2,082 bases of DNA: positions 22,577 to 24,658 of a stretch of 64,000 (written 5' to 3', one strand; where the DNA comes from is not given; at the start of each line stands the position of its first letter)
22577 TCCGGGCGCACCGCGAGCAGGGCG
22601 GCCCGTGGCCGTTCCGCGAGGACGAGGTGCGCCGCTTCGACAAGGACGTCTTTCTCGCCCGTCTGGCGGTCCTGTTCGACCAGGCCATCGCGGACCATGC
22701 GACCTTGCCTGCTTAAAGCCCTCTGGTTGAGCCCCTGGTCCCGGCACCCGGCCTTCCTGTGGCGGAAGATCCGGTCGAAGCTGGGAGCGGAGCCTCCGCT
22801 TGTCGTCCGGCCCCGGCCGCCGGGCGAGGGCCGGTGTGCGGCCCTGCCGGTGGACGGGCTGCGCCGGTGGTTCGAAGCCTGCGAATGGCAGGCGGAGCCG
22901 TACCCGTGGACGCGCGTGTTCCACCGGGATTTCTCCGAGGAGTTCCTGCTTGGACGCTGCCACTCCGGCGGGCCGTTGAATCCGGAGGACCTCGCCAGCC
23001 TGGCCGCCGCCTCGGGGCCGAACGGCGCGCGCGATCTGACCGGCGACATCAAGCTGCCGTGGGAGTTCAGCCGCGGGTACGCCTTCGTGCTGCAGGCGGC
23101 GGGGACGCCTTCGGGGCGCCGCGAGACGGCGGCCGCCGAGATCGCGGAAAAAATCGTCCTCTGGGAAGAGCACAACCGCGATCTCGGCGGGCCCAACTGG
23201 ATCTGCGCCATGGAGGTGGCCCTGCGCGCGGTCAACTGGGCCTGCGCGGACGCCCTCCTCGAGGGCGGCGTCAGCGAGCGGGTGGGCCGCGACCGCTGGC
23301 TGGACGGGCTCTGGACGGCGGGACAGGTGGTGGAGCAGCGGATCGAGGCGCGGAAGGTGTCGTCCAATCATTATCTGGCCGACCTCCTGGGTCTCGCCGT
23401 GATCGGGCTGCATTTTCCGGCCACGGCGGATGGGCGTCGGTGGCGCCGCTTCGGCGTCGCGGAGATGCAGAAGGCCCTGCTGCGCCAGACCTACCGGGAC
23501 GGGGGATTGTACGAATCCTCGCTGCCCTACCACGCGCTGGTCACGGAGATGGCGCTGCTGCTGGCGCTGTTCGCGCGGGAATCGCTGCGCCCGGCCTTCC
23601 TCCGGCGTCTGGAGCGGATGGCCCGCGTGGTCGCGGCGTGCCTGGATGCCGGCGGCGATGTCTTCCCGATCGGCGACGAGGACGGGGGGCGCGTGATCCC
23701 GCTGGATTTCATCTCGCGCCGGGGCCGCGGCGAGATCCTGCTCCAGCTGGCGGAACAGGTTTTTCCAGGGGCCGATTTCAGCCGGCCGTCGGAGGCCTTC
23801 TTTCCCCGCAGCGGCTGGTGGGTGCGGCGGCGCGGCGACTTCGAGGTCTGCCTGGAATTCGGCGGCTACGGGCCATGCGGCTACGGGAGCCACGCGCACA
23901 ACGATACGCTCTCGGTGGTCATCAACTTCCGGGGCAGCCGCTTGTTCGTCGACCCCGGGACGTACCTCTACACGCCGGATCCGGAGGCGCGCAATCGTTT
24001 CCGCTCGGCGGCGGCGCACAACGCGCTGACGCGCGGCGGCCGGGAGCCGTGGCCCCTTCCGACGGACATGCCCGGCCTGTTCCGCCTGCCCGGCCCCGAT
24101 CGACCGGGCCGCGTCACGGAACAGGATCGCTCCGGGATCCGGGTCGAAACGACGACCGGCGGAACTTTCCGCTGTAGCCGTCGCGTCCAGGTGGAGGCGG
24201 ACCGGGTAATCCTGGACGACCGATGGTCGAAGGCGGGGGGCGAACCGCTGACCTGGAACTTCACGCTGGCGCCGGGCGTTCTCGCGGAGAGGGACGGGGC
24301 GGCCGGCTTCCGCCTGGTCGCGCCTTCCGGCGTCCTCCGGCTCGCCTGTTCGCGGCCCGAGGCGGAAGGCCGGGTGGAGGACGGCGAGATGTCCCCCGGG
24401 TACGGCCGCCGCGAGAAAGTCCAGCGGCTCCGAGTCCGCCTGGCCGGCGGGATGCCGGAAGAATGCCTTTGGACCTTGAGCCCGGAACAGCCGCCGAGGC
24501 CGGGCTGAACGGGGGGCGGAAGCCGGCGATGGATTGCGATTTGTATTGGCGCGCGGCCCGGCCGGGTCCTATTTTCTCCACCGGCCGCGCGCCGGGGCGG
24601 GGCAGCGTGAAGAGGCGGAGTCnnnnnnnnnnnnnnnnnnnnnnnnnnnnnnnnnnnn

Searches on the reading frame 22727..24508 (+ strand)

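Call 7: search_protein_families(library=pfam, proteins=[window:22727-24508:+], max_evalue=0.01)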
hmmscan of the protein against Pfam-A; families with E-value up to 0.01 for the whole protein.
window:22727-24508:+ (593 aa): 2 families
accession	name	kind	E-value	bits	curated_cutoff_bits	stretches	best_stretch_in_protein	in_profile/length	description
PF07940.18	Hepar_II_III_C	-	4.7e-28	98.7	24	1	356-582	6-236/237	Heparinase II/III-like, C-terminal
PF16889.11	Hepar_II_III_N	-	7.4e-09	35.8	22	1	212-283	202-273/340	Heparinase II/III N-terminus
